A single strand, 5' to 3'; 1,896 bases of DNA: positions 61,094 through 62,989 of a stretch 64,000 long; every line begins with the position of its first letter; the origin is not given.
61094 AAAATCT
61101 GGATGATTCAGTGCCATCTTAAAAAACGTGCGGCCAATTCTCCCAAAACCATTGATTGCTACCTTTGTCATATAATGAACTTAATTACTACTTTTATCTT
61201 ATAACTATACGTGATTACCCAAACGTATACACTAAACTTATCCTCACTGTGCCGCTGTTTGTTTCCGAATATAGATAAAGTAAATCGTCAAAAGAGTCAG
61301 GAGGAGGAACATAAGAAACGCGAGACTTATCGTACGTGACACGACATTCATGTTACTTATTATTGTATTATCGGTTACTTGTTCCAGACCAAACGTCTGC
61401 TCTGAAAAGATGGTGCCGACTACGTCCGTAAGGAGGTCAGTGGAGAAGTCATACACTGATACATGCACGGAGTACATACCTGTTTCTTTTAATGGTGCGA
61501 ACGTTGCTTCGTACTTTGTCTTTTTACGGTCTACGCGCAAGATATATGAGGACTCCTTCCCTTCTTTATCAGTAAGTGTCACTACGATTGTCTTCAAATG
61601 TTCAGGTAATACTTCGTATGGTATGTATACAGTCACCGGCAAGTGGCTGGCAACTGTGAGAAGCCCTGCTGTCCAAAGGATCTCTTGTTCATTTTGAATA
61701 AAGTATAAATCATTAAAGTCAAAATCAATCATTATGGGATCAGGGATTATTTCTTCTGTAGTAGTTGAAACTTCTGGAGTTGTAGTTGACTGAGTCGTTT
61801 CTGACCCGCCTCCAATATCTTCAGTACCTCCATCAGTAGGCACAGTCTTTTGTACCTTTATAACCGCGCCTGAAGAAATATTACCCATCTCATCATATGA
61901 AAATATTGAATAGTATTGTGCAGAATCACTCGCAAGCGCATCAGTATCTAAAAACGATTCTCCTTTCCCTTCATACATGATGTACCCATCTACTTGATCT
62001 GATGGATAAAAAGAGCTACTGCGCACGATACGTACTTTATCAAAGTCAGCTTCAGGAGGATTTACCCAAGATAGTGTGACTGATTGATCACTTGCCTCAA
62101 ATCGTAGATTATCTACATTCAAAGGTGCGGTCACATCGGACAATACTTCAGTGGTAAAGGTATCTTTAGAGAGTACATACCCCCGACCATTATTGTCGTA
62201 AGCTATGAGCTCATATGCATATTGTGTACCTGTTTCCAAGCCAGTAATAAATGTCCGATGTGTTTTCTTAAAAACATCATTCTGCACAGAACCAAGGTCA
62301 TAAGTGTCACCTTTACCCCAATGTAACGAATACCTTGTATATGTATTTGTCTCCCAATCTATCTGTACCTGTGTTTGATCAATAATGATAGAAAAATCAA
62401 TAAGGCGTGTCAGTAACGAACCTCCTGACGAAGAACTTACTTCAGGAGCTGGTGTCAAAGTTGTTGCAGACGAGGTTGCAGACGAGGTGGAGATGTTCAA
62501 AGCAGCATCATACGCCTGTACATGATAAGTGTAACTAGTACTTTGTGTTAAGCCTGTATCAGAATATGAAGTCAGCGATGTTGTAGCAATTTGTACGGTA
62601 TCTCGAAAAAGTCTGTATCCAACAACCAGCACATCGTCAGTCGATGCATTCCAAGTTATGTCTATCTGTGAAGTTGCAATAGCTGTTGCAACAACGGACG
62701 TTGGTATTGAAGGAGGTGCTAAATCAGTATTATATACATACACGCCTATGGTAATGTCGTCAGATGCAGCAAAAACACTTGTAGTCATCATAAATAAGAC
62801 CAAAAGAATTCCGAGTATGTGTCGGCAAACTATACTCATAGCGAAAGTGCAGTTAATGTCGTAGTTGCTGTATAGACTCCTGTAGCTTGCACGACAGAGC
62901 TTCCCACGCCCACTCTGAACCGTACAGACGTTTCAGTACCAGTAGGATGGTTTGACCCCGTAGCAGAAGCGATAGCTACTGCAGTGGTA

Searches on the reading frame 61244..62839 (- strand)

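Call 60: search_protein_families(library=pfam, proteins=[window:61244-62839:-], max_evalue=0.00001)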
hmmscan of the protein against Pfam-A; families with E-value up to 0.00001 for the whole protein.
window:61244-62839:- (531 aa): 1 family
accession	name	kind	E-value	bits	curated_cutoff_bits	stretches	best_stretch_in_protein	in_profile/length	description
PF00041.27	fn3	-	3.4e-13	50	25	0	45-115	2-74/84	Fibronectin type III domain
